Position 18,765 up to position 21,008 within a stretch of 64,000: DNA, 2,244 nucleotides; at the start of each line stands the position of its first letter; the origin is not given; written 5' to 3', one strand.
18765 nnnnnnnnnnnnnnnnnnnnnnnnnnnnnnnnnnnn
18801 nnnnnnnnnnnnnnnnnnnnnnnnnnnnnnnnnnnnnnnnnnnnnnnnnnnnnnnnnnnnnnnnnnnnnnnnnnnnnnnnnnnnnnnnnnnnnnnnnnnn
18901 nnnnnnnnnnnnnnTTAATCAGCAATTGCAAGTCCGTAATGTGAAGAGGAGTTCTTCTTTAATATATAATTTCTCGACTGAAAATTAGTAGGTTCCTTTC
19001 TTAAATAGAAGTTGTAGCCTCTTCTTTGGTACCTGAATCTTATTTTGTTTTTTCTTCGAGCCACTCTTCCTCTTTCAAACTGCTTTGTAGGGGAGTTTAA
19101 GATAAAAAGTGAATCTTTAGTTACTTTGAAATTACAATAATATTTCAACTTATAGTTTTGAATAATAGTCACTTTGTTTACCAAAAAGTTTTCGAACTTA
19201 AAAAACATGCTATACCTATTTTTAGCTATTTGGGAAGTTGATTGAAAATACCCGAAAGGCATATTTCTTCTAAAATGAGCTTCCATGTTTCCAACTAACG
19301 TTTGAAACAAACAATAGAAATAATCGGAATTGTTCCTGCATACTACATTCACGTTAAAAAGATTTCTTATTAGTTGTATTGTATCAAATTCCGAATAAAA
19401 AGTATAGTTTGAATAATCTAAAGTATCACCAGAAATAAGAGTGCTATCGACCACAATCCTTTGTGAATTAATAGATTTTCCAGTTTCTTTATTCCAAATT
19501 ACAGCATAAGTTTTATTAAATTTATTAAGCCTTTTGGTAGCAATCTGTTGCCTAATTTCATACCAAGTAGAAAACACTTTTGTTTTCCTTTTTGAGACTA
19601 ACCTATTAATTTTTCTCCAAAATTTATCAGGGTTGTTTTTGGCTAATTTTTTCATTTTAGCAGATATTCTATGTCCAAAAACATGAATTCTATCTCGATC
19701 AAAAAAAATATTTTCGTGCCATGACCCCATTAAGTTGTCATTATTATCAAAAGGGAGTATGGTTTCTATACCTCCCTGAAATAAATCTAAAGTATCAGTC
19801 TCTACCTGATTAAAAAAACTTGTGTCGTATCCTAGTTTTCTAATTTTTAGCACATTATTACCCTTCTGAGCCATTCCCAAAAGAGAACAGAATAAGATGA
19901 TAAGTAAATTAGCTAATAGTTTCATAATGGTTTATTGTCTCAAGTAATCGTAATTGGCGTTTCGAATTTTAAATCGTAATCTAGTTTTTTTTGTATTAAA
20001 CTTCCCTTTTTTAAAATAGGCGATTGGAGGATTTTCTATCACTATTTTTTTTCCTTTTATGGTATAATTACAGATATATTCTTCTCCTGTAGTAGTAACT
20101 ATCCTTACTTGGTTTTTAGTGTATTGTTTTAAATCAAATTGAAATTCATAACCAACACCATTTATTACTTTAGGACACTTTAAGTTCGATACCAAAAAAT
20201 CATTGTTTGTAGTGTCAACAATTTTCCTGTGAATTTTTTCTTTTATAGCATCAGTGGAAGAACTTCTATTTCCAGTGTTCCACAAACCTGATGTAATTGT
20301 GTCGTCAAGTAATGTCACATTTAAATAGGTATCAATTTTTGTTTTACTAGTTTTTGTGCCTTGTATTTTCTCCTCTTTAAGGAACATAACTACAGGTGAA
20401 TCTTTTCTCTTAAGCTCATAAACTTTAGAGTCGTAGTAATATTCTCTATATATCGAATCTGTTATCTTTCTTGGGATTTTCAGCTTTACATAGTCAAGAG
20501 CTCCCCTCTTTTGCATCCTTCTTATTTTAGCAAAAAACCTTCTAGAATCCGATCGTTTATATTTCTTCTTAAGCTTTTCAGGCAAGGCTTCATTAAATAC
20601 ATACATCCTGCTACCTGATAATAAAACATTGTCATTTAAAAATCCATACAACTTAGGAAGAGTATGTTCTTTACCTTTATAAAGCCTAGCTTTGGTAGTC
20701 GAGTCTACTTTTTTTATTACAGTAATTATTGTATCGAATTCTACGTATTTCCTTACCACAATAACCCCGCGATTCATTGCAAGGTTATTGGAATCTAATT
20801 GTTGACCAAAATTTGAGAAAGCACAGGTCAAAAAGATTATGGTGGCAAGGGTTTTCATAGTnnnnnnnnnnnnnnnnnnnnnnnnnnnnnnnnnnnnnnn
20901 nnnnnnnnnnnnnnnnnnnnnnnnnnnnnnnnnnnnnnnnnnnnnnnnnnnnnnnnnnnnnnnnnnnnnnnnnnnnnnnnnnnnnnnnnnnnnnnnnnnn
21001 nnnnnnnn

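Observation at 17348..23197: Five-gene ECF-sigma operon encoding three divergent, highly basic secreted paralogs of unknown function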

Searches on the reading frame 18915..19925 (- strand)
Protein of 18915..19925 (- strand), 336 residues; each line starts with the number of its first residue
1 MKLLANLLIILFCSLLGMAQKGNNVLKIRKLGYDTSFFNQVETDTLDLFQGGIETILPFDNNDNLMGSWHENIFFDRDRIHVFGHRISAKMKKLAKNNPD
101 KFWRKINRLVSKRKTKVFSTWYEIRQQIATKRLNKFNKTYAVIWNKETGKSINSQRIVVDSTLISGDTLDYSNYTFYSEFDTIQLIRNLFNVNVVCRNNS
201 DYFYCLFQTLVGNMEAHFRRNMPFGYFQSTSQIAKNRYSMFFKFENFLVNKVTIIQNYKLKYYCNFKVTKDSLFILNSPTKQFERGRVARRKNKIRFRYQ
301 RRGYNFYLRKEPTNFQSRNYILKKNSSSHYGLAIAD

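Call 3: search_protein_families(library=pfam, proteins=[window:18915-19925:-], max_evalue=1)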
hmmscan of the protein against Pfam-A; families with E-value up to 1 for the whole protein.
window:18915-19925:- (336 aa): 1 family
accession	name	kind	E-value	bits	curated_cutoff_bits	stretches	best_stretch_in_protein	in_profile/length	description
PF13018.11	ESPR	-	0.12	13.3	25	1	137-149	2-14/50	Extended Signal Peptide of Type V secretion system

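Call 4: search_protein_families(library=ncbifam, proteins=[window:18915-19925:-], max_evalue=1)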
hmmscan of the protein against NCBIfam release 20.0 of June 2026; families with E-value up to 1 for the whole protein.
window:18915-19925:- (336 aa): 1 family
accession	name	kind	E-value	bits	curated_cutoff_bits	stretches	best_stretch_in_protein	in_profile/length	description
NF011511.0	PRK14949.1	equivalog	0.14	10.5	1016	1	117-203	784-868/984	DNA polymerase III subunits gamma and tau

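Call 59: search_protein_representatives(alignment_id=A4)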
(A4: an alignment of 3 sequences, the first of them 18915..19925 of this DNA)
Query: 3 sequences, 308 profile positions. Proteins with E-value up to 0.001 (for the whole library): 16; up to 1e-10: 12; up to 1e-30: 5. The best 16 are listed.
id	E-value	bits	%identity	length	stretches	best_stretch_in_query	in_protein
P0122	4.0e-160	548.6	-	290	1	1-290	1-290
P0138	8.1e-83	294.7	-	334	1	1-308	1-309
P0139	4.9e-59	216.5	-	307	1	1-305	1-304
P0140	2.9e-40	154.9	-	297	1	24-305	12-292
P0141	2.9e-37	145.0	-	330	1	26-307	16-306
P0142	3.2e-28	115.4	-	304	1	12-305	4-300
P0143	5.0e-24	101.6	-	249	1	94-307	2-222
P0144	9.3e-22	94.1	-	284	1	31-298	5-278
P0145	1.6e-16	76.9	-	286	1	4-304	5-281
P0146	4.8e-15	72.1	-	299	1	1-304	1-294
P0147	5.2e-15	72.0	-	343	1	1-303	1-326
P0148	1.0e-13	67.7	-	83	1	226-305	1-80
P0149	5.6e-10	55.4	-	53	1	1-63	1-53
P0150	1.9e-08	50.4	-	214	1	29-221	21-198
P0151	1.3e-06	44.4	-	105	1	74-149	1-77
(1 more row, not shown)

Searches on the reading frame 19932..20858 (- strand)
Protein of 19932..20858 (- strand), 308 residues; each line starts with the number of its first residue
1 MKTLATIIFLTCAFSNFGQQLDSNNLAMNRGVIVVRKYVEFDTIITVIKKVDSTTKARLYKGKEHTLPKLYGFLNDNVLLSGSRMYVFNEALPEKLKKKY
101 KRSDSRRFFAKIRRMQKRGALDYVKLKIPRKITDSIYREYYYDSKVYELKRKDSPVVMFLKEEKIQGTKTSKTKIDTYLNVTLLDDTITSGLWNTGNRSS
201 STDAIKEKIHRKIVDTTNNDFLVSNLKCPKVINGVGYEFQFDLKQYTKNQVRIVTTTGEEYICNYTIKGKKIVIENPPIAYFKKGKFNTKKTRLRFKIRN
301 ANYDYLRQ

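Call 3: search_protein_families(library=pfam, proteins=[window:19932-20858:-], max_evalue=1)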
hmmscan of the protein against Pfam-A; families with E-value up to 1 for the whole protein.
window:19932-20858:- (308 aa): 1 family
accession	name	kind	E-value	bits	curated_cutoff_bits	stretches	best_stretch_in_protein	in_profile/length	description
PF12904.13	Collagen_bind_2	-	0.11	12.8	22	1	246-278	11-43/92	Putative collagen-binding domain of a collagenase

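Call 4: search_protein_families(library=ncbifam, proteins=[window:19932-20858:-], max_evalue=1)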
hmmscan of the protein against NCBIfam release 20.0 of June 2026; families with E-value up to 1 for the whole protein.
window:19932-20858:- (308 aa): 0 families

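Call 9: find_homologous_proteins(query=window:19932-20858:-)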
Query window:19932-20858:- (308 aa): 2 proteins with E <= 0.001 among 914 candidates.
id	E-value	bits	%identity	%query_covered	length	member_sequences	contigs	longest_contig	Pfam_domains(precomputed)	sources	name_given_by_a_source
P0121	4.6e-197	671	100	100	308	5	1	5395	-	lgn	-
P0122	2.7e-158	544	86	94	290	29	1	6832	-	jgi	jgi:hypothetical protein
